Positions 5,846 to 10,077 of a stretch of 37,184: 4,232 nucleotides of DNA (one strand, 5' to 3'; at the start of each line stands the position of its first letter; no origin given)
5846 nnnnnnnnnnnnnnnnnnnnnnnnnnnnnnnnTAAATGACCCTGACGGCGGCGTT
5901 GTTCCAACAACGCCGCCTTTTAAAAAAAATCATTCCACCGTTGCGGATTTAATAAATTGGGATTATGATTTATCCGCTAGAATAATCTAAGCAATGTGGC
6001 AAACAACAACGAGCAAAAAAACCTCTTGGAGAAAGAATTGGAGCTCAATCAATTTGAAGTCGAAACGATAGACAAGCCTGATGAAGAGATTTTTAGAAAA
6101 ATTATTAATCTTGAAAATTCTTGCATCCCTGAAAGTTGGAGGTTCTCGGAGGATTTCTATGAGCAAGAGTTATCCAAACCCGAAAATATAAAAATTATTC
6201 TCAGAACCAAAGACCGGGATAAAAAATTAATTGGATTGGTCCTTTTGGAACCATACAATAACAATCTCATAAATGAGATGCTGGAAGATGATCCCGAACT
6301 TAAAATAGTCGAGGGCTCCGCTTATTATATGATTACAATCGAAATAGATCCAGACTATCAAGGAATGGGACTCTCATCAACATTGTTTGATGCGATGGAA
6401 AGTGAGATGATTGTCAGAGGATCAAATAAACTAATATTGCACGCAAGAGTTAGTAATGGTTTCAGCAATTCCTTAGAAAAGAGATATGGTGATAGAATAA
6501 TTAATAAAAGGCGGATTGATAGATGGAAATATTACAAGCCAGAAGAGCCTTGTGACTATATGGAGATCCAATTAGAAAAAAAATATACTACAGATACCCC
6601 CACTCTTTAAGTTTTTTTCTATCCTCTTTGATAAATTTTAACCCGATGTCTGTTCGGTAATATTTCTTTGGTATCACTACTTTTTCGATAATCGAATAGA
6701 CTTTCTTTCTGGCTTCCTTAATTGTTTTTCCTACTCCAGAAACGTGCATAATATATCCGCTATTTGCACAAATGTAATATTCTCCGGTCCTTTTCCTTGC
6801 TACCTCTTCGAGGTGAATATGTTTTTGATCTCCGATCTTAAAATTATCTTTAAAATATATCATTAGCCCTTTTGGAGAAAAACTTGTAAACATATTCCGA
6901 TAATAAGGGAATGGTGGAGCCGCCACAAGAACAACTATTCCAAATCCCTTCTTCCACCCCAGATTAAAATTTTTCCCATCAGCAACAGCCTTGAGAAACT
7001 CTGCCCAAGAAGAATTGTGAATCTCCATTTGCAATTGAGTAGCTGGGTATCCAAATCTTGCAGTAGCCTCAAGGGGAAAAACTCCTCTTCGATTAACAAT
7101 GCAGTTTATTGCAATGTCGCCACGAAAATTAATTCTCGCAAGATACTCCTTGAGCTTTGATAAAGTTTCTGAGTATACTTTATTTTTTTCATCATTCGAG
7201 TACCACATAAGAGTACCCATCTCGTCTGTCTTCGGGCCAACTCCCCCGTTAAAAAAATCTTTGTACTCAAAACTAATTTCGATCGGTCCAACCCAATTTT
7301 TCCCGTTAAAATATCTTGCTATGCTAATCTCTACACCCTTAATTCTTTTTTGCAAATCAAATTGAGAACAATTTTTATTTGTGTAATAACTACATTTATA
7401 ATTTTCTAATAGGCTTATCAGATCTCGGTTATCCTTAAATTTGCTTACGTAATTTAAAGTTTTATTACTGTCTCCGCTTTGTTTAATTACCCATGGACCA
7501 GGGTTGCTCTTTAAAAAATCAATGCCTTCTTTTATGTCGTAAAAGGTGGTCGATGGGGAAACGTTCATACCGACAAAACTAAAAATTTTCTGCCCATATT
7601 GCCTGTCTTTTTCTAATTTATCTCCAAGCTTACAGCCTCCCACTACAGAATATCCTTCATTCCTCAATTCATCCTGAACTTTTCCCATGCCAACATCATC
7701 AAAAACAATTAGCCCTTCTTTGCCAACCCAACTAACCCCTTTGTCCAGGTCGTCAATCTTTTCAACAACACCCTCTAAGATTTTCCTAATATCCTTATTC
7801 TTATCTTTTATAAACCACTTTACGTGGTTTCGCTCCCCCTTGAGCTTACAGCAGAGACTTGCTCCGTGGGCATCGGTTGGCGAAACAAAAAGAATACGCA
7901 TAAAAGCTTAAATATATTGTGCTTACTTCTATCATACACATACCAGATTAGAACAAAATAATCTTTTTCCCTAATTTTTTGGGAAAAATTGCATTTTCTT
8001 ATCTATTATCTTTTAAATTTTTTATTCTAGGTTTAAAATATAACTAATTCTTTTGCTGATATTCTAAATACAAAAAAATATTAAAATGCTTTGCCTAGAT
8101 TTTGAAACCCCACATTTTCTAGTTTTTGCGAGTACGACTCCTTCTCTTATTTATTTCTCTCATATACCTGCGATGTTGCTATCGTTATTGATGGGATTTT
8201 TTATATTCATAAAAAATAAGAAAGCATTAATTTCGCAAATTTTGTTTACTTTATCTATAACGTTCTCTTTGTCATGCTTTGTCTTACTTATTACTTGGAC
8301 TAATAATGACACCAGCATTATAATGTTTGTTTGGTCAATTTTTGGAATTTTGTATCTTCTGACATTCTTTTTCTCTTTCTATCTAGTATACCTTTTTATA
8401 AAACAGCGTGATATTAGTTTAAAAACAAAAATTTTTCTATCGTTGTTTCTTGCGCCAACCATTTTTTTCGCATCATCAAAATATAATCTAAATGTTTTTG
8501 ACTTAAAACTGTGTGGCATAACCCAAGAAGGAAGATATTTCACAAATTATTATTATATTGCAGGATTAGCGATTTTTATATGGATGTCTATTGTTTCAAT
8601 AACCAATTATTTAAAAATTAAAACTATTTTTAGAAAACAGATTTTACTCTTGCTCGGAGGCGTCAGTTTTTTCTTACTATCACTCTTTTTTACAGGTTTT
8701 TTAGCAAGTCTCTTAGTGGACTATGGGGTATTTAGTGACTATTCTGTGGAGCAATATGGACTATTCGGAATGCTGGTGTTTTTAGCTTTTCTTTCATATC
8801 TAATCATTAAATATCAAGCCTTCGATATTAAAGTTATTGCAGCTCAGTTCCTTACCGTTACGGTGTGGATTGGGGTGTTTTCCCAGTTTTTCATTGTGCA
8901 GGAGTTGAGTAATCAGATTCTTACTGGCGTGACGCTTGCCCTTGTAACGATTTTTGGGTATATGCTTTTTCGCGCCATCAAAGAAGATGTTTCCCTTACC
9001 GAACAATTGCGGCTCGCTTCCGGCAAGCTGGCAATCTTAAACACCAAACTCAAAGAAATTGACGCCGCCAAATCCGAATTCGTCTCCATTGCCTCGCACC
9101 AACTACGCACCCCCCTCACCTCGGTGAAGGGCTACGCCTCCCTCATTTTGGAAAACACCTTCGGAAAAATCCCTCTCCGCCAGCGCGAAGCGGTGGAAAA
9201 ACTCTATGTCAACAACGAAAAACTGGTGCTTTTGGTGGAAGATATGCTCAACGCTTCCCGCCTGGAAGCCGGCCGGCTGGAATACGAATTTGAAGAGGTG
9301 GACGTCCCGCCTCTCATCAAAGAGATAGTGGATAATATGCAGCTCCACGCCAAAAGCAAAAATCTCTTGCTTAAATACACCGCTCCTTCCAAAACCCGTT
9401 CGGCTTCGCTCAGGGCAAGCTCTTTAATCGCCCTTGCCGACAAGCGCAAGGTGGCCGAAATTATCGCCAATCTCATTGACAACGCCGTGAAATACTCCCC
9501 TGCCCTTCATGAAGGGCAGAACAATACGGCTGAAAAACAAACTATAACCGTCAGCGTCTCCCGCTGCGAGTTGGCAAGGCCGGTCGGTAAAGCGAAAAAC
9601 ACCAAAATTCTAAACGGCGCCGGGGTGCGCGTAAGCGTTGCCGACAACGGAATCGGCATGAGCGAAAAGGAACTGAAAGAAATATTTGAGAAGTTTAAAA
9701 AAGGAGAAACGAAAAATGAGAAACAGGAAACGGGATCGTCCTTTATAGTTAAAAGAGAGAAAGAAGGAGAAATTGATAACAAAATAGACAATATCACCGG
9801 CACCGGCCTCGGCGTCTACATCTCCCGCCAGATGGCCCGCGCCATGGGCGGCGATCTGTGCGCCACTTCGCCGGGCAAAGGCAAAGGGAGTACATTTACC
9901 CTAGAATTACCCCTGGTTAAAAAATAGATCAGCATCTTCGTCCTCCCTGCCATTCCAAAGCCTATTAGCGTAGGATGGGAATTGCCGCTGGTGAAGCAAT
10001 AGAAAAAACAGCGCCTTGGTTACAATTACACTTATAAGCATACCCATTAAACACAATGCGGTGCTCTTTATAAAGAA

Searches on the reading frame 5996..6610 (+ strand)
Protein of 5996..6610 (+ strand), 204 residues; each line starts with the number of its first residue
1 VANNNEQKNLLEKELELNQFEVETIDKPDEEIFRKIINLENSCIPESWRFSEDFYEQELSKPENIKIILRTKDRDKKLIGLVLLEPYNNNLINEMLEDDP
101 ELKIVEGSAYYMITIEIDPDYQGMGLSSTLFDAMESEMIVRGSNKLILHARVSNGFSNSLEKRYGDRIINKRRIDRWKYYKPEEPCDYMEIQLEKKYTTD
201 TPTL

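Call 6: search_protein_families(library=pfam, proteins=[window:5996-6610:+], max_evalue=0.001)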
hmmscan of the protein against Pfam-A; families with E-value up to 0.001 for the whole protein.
window:5996-6610:+ (204 aa): 2 families
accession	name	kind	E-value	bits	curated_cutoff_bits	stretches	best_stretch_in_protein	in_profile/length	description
PF00583.31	Acetyltransf_1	-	1.3e-08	35.6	20.7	1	35-157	3-107/116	Acetyltransferase (GNAT) family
PF08445.16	FR47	-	0.00059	20.2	22.1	1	111-169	23-80/86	FR47-like protein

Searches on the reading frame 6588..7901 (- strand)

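Call 6: search_protein_families(library=pfam, proteins=[window:6588-7901:-], max_evalue=0.001)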
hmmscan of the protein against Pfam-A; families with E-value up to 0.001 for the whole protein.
window:6588-7901:- (437 aa): 2 families
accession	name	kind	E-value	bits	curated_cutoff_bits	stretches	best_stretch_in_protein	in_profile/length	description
PF02843.22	GARS_C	-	1.5e-09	38.4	34.8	1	368-421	41-91/92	Phosphoribosylglycinamide synthetase, C domain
PF01071.24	GARS_A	-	3.1e-06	27.6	27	1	99-287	2-193/194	Phosphoribosylglycinamide synthetase, ATP-grasp (A) domain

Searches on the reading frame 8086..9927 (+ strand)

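Call 6: search_protein_families(library=pfam, proteins=[window:8086-9927:+], max_evalue=0.001)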
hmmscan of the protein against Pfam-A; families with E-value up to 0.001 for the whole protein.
window:8086-9927:+ (613 aa): 3 families
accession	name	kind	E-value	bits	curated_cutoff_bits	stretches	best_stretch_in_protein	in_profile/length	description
PF02518.31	HATPase_c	-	6e-21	75.4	26.4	1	452-610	2-109/111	Histidine kinase-, DNA gyrase B-, and HSP90-like ATPase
PF00512.31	HisKA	-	1e-15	57.9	26.9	1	328-396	1-66/66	His Kinase A (phospho-acceptor) domain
PF13589.12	HATPase_c_3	-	0.00078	19.9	25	0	511-549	31-68/137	Histidine kinase-, DNA gyrase B-, and HSP90-like ATPase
